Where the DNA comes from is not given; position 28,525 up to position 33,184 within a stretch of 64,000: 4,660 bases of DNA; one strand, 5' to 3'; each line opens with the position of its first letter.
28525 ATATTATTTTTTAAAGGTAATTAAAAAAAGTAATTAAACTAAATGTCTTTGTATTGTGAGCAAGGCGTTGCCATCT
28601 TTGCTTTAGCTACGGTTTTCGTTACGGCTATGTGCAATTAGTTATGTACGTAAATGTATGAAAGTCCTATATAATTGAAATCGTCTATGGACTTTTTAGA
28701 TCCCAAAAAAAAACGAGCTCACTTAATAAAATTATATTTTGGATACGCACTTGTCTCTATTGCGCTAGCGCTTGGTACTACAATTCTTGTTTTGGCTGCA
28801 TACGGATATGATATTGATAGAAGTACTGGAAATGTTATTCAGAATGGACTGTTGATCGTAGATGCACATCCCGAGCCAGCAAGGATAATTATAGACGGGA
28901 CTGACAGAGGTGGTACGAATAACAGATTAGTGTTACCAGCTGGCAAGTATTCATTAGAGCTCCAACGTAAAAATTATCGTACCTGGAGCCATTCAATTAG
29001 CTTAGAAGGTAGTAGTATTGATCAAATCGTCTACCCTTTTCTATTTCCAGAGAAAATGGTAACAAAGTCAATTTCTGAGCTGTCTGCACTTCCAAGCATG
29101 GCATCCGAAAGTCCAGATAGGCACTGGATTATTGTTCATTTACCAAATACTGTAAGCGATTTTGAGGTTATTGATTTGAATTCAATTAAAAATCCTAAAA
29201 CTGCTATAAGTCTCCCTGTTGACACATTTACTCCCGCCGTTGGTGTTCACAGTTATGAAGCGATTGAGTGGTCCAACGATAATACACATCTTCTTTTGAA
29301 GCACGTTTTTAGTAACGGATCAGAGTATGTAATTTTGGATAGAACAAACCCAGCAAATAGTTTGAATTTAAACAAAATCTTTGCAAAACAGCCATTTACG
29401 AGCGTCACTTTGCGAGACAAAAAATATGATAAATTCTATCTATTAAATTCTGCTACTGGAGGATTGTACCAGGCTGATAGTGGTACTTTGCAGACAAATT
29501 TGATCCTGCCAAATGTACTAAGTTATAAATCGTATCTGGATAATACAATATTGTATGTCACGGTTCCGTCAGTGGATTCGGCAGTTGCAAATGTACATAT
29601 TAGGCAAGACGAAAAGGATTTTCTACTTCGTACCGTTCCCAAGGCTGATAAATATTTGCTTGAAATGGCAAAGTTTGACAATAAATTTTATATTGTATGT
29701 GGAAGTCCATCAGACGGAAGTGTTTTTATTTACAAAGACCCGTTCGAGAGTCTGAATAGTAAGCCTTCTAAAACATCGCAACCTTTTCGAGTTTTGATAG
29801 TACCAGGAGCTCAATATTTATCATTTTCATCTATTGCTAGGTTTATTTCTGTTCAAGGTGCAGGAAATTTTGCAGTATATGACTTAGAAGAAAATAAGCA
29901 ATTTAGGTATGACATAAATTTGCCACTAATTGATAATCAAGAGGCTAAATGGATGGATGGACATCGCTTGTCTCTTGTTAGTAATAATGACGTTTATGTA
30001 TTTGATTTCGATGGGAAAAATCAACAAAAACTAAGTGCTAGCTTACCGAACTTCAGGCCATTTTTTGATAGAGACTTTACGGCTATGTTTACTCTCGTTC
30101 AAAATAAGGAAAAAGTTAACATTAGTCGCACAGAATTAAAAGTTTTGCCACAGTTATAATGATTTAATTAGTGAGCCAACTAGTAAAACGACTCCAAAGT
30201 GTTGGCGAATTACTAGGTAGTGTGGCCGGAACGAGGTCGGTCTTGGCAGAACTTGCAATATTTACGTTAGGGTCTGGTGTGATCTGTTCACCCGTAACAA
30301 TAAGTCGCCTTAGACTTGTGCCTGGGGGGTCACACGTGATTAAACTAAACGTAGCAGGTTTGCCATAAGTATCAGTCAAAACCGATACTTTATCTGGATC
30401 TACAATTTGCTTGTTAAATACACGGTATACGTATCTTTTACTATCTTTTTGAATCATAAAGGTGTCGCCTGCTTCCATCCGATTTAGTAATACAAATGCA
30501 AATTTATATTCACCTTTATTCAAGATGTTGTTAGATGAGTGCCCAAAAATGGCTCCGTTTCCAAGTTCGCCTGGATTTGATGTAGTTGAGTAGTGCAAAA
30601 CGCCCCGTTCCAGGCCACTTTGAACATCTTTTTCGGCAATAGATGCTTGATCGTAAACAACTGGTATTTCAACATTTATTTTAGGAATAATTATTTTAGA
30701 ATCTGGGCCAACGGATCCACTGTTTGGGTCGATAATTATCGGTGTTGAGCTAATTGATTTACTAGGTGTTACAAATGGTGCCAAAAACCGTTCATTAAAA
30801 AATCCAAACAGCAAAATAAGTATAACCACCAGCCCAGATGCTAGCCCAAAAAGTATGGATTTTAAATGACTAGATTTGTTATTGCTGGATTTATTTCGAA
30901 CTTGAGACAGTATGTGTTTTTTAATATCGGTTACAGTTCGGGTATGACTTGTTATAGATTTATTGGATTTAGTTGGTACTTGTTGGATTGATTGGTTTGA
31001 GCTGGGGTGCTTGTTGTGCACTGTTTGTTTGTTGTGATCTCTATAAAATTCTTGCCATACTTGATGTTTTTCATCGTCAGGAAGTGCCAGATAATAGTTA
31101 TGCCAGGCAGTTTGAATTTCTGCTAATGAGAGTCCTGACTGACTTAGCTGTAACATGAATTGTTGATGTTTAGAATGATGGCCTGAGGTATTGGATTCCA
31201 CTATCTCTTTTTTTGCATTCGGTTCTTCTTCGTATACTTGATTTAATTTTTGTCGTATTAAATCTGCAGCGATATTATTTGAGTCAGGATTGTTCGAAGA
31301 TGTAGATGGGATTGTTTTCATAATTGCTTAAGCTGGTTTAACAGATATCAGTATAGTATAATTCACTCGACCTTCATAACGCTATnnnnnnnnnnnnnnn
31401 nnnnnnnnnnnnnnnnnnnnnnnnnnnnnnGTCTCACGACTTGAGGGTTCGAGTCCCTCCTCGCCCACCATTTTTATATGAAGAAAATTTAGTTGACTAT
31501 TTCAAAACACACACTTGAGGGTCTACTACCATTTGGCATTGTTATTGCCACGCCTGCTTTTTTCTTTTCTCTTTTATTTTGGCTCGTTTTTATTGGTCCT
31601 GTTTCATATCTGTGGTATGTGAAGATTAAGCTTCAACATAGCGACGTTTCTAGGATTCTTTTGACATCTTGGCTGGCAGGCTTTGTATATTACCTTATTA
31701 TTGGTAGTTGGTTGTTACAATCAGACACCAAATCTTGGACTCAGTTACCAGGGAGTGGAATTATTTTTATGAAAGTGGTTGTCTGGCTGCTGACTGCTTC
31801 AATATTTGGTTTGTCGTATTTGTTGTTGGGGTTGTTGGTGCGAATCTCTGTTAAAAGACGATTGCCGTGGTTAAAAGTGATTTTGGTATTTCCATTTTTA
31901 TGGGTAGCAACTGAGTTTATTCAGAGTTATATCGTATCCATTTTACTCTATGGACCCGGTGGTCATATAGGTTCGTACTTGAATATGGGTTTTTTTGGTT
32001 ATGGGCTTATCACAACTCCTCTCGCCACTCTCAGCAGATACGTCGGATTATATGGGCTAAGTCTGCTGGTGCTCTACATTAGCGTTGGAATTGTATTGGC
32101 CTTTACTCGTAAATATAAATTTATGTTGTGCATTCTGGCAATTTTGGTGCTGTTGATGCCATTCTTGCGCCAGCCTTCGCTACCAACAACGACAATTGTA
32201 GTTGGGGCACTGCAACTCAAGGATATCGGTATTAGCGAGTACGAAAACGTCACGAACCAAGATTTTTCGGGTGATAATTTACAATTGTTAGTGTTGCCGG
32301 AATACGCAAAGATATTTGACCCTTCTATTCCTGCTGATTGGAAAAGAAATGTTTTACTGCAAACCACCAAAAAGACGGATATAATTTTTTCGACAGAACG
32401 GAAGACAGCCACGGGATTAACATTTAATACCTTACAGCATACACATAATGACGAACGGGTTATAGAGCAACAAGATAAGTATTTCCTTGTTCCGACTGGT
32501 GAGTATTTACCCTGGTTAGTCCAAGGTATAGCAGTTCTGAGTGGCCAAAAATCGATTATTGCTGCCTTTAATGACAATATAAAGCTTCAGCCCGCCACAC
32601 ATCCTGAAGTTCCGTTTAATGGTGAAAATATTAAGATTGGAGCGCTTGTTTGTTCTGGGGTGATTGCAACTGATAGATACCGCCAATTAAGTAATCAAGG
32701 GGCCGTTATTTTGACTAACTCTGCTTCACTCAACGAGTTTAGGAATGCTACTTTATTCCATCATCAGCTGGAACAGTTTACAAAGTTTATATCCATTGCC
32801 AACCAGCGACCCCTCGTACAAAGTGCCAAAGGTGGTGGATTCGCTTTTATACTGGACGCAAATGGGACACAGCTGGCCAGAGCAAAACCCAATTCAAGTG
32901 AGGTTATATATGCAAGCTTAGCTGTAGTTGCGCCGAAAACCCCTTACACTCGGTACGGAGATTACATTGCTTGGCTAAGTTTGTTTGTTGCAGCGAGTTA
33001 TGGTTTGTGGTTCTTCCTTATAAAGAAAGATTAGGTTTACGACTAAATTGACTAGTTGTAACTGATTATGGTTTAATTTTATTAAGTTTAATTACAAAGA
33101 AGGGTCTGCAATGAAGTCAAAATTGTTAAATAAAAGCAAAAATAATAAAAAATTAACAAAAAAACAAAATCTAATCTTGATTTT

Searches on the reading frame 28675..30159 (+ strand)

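Call 104: search_protein_families(library=pfam, proteins=[window:28675-30159:+], max_evalue=0.001)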
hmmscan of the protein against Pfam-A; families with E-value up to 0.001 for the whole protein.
window:28675-30159:+ (494 aa): 1 family
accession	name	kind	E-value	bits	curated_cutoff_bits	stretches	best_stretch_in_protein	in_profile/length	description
PF08308.17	PEGA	-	3.3e-09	37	20.8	1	59-111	3-56/71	PEGA domain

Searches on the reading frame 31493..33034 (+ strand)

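Call 104: search_protein_families(library=pfam, proteins=[window:31493-33034:+], max_evalue=0.001)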
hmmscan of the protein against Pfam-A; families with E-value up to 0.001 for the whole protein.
window:31493-33034:+ (513 aa): 2 families
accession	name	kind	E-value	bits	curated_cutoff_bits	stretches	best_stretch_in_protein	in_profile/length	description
PF20154.4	LNT_N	-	1.4e-09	38.7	27.1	1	22-198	8-158/159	Apolipoprotein N-acyltransferase N-terminal domain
PF00795.27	CN_hydrolase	-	2.5e-06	27.4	23.2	1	373-476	135-246/256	Carbon-nitrogen hydrolase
